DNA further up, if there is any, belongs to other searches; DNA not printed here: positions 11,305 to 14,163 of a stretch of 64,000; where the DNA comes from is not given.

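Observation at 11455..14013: Single 852-aa endolysin combining LysA-type and LysB-type activities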

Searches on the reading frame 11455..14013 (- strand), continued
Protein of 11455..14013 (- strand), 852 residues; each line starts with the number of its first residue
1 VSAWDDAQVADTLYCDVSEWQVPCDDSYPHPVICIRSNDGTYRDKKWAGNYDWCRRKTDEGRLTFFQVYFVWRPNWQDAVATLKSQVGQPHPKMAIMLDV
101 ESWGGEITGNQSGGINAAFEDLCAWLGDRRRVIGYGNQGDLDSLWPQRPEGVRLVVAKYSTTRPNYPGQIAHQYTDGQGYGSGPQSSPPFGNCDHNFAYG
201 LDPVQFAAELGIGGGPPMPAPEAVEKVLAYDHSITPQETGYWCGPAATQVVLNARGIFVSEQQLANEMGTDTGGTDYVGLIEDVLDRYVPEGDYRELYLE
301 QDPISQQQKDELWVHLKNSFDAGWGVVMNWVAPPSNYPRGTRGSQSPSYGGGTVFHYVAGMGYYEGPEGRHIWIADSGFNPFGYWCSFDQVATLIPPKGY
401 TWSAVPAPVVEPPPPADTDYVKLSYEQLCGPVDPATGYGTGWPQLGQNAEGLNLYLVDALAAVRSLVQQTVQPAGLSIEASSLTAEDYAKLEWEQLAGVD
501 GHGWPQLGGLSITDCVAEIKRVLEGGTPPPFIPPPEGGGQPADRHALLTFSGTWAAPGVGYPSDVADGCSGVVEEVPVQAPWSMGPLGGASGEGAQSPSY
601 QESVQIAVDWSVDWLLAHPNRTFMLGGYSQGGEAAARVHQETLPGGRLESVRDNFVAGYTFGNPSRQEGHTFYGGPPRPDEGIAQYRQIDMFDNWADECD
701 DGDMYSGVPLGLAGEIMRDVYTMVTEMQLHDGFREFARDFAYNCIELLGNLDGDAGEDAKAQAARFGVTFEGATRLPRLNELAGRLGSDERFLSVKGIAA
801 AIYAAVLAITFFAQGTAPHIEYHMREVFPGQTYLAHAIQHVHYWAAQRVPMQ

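Call 25: get_annotated_region(hit=H21, flank=2500)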
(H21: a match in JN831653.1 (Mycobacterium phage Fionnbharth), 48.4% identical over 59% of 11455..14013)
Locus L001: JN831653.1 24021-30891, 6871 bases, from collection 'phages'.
description: Mycobacterium phage Fionnbharth, complete genome.
organism: Mycobacterium phage Fionnbharth (NCBI taxid 2923006)
taxonomy: Viruses; Duplodnaviria; Heunggongvirae; Uroviricota; Caudoviricetes; Weiservirinae; Fionnbharthvirus; Fionnbharthvirus fionnbharth
host: Mycobacterium smegmatis mc2 155; source: soil; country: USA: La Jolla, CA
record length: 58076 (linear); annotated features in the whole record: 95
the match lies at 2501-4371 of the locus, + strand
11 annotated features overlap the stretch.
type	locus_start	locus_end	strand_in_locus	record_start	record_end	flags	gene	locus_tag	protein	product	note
CDS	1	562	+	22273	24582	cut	28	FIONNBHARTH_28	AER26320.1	minor tail protein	gp28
CDS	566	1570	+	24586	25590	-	29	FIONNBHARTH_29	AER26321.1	hypothetical protein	gp29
CDS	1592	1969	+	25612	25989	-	30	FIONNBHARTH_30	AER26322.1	hypothetical protein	gp30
CDS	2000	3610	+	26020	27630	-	31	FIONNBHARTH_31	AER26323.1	lysin A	gp31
CDS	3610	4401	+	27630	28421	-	32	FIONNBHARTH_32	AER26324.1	lysin B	gp32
CDS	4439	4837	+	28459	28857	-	33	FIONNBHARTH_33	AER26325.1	holin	gp33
CDS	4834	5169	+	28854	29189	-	34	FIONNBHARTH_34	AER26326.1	hypothetical protein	gp34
CDS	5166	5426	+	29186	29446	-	35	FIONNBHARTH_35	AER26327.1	hypothetical protein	gp35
CDS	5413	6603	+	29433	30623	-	36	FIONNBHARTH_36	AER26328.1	hypothetical protein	gp36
CDS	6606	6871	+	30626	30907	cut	37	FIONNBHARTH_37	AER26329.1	hypothetical protein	gp37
tRNA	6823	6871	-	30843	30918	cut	38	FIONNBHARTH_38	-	tRNA-Lys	gp38; tRNA-Lys(ttt)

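Call 26: find_encoding_contigs(protein=P0001, flank=10000, max_places=6)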
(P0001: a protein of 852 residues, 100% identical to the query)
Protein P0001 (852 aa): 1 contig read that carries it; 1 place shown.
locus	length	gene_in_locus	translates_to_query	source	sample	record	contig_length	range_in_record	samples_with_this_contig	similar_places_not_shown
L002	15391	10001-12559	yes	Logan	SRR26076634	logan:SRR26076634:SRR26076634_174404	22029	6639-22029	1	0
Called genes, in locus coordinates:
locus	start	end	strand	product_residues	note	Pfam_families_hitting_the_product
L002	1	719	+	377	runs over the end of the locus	-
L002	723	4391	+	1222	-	PF23918:DUF7257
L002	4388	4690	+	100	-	-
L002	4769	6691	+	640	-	PF21722:Gly_rich_2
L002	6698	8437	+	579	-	-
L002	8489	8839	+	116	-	-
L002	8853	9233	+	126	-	-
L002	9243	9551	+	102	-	-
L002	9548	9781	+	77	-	-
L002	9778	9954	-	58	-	-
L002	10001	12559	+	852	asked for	PF13529:Peptidase_C39_2, PF27131:Rv3766_C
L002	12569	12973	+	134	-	PF16945:Phage_r1t_holin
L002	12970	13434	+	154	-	-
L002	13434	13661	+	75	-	-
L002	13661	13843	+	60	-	-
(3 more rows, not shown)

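Call 29: list_cluster_members(proteins=[P0001])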
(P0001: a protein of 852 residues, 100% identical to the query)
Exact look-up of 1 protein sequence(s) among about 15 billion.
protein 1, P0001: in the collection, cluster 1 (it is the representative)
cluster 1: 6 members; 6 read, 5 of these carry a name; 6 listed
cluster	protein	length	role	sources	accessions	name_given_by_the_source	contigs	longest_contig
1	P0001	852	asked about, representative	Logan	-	-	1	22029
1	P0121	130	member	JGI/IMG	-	hypothetical protein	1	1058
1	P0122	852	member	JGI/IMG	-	hypothetical protein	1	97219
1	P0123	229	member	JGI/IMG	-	hypothetical protein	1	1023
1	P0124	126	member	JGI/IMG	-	hypothetical protein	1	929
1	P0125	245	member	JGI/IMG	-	hypothetical protein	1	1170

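Call 31: find_encoding_contigs(protein=P0005, flank=10000, max_places=3)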
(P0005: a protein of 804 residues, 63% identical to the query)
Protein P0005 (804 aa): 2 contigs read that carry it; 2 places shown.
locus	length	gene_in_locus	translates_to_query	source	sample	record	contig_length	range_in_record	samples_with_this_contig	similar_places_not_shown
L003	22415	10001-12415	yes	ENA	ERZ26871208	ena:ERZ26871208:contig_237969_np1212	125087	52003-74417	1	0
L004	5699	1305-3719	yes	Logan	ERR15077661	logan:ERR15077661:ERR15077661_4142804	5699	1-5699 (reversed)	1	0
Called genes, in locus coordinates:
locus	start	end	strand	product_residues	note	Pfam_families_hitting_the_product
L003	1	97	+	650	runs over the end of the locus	-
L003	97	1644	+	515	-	-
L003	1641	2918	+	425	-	-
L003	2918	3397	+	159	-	-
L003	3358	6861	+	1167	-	PF23918:DUF7257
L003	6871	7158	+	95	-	-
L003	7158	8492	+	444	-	-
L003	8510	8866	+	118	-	-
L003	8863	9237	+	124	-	-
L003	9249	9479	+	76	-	-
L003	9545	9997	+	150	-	-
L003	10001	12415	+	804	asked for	PF13529:Peptidase_C39_2, PF27131:Rv3766_C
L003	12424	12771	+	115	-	-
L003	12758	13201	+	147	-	-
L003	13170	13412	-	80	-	PF00462:Glutaredoxin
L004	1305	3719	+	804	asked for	PF13529:Peptidase_C39_2, PF27131:Rv3766_C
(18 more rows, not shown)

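Call 32: find_encoding_contigs(protein=P0009, flank=10000, max_places=3)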
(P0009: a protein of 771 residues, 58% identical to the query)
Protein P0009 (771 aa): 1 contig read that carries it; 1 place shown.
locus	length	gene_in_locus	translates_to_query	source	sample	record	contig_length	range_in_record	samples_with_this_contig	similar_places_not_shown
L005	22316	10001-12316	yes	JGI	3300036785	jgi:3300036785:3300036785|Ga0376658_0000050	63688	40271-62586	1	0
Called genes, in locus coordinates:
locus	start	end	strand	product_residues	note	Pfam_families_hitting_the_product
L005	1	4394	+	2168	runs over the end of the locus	PF21722:Gly_rich_2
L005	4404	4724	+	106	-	-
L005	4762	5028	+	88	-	-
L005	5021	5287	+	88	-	-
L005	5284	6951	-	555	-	-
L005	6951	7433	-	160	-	-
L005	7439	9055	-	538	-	-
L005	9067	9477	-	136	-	-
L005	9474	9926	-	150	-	-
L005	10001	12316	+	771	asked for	PF13529:Peptidase_C39_2, PF27131:Rv3766_C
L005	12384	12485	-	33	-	-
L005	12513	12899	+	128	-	PF13392:HNH_3 (weak)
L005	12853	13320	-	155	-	-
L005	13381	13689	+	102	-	-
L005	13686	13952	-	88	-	-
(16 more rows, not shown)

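Call 33: find_related_loci(query=A1, collection=genome_contigs, flank=6000)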
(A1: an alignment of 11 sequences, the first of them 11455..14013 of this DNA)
Query A1 (852 aa) in genome_contigs; peptide patterns used: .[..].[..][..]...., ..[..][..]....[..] (x = any residue, [..] = any of these).
85 stretches matched a pattern; 25 encode a relative of the query (tblastn E <= 1e-3); 25 distinct loci.
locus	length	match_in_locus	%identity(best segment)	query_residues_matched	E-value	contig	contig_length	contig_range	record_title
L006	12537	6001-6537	69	225-403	1e-74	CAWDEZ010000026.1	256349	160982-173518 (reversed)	MAG: uncultured Actinomycetota bacterium isolate MFD05841.bin.1.64 genome assembly, contig: contig_70279, whole genome s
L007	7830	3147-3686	68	223-402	6e-74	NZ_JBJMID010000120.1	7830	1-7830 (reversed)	MAG: Mycobacterium sp. isolate H3_16_all_fractions_metab_conc_118_66_0 k255_3071986, whole genome shotgun sequence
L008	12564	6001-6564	62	226-415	6e-71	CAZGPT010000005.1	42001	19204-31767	MAG TPA_asm: uncultured Mycobacterium sp. isolate binchicken_co334_67 genome assembly, contig: NODE_1413_length_42001_co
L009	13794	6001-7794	63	220-711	6e-68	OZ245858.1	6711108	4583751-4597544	MAG: Mycobacterium sp. isolate 992e98e9-2b4b-4d6c-8e35-8358b66853ef genome assembly, chromosome: 1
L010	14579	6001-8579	58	225-846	5e-68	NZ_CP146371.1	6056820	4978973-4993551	Mycobacterium sp. AMU20-3851 chromosome, complete genome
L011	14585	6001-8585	57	224-842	2e-66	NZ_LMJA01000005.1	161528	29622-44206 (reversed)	Mycobacterium sp. Root265 contig_13, whole genome shotgun sequence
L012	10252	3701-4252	60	224-407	8e-66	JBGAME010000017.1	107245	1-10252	MAG: Mycobacterium sp. isolate MAG_MBR_H10.64 MBRH10-64_opera_contig_824, whole genome shotgun sequence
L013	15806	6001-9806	56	11-770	2e-64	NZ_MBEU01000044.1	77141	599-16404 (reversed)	Mycobacterium sp. IS-836 contig_49, whole genome shotgun sequence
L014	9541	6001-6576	57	225-415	5e-63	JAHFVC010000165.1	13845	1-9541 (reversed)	MAG: Mycobacterium sp. isolate nzgw94 NODE_2331_length_13846_cov_3.384044, whole genome shotgun sequence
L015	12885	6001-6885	45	544-851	2e-65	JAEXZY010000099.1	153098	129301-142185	MAG: Actinomycetes bacterium isolate OH_HDB_257 k127_1138807, whole genome shotgun sequence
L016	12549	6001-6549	55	224-404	1e-55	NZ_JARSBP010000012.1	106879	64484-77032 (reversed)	Mycobacterium sp. 236(2023) Mycobac.236_ctg0012, whole genome shotgun sequence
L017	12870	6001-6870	45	544-842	1e-55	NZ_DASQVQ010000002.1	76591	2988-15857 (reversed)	MAG: Mycobacterium sp. isolate SMAG_U10991 k141_63558, whole genome shotgun sequence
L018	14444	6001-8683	63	221-841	3e-73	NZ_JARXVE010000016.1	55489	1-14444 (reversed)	Mycolicibacterium frederiksbergense strain AC80 Ga0498898_16, whole genome shotgun sequence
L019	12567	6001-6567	51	544-729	2e-45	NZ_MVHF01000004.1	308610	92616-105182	Mycobacterium aquaticum strain RW6 NODE_4_length_308610_cov_52.5402, whole genome shotgun sequence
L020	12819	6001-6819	36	544-845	5e-43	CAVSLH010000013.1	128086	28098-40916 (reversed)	MAG: uncultured Actinomycetota bacterium isolate MFD05377.bin.1.164 genome assembly, contig: contig_37181, whole genome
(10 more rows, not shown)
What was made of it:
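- Related prophage lysins lie in Mycobacterium and Mycolicibacterium genomes (call 33).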

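Call 34: find_related_loci(query=A1, collection=viral_contigs, flank=6000)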
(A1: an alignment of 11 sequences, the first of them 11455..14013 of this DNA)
Query A1 (852 aa) in viral_contigs; peptide patterns used: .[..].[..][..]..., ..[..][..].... (x = any residue, [..] = any of these).
79 stretches matched a pattern; 49 encode a relative of the query (tblastn E <= 1e-3); 48 distinct loci.
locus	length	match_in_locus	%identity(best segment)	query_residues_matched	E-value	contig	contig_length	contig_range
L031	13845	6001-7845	58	220-849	0e+0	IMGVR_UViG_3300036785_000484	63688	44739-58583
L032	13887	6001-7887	56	200-850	0e+0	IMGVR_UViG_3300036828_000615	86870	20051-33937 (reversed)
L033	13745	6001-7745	62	225-852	6e-117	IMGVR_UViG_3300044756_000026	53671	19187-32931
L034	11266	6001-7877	57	217-848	3e-176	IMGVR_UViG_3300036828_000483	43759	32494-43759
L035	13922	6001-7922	55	225-847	9e-172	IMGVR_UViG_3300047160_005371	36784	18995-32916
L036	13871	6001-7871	54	221-845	2e-170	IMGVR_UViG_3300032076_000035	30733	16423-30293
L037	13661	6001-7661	52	224-845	1e-87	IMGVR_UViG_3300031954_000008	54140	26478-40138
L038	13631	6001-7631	53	221-845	3e-88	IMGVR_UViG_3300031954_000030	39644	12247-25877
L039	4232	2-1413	53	294-845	3e-88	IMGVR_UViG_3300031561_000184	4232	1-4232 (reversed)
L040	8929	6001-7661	52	224-845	4e-87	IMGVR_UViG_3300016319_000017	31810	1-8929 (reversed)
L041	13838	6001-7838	52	224-845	4e-84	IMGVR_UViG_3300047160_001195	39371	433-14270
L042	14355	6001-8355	51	225-842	3e-90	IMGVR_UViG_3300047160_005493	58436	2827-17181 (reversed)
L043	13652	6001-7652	51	224-847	6e-79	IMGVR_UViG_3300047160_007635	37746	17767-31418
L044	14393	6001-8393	64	224-846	3e-74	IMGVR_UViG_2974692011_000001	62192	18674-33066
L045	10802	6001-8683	63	221-841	5e-73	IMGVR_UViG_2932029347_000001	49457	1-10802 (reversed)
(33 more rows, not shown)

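Call 43: search_protein_families(library=pfam, proteins=[L001:2000-3610:+, L001:3610-4401:+, P0085, P0100, L006:1440-3149:-], max_evalue=0.1)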
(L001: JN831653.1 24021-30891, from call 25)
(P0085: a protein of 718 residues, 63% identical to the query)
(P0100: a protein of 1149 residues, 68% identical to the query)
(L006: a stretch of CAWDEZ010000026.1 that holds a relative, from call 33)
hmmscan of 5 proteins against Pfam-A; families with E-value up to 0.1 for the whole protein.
L001:2000-3610:+ (536 aa): 0 families

L001:3610-4401:+ (263 aa): 2 families
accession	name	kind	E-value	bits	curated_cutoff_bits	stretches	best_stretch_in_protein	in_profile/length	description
PF03959.19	FSH1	-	0.04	14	21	1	62-106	82-127/211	Serine hydrolase (FSH1)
PF01764.32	Lipase_3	-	0.046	14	22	1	60-124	44-105/140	Lipase (class 3)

P0085 (718 aa): 1 family
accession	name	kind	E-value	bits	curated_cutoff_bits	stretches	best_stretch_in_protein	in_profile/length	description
PF08924.17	Rv2525c_GlyHyd-like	-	2.7e-20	73.8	27.2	1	189-324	3-164/198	Rv2525c-like, glycoside hydrolase-like domain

P0100 (1149 aa): 4 families
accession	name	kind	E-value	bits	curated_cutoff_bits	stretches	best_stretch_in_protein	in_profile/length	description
PF13810.12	DUF4185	-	1.4e-37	130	39.5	1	344-651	4-308/309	Domain of unknown function (DUF4185)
PF08924.17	Rv2525c_GlyHyd-like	-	1.8e-31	110.3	27.2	1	15-194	2-186/198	Rv2525c-like, glycoside hydrolase-like domain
PF01471.23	PG_binding_1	-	1.2e-10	41.8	23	1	261-312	4-55/57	Putative peptidoglycan binding domain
PF13529.12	Peptidase_C39_2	-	2e-09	38.6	24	1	977-1119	6-142/143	Peptidase_C39 like family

L006:1440-3149:- (570 aa): 2 families
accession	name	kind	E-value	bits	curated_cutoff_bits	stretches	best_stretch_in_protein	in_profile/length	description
PF01083.28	Cutinase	-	0.012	16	25.9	1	344-388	59-103/173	Cutinase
PF25646.1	SPV1_VP4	-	0.071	13.2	27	0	27-68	127-168/181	Sulfolobus polyhedral virus 1 major capsid protein VP4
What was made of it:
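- On Glycoside hydrolase family 25 (muramidase): The relative P0085 hits the related PF08924 Rv2525c_GlyHyd-like family (call 43).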

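Call 78: search_protein_representatives(protein=window:11455-14013:-)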
Query: 852 residues. Proteins with E-value up to 0.001 (for the whole library): 1082; up to 1e-10: 763; up to 1e-30: 337. The best 150 are listed.
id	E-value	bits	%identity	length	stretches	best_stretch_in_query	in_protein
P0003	1.5e-278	943.2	63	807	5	501-775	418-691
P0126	4.8e-196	670.2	68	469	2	501-852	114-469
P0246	1.6e-129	450.1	70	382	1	127-408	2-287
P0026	9.7e-116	404.4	53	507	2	225-414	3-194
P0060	1.4e-93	331.1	72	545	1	9-213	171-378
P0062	2.3e-93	330.3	67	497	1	9-224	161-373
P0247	3.5e-92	326.5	70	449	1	8-214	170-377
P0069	4.1e-92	326.2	54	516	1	221-539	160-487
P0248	9.3e-91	321.8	56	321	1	224-532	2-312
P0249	1.4e-90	321.2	48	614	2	10-221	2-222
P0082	1.5e-89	317.8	69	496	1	9-214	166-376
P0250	3.3e-84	300.1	52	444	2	224-416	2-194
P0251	4.3e-84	299.7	63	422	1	8-223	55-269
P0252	2.9e-83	296.9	61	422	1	193-446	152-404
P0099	7.6e-81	288.9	70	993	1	223-403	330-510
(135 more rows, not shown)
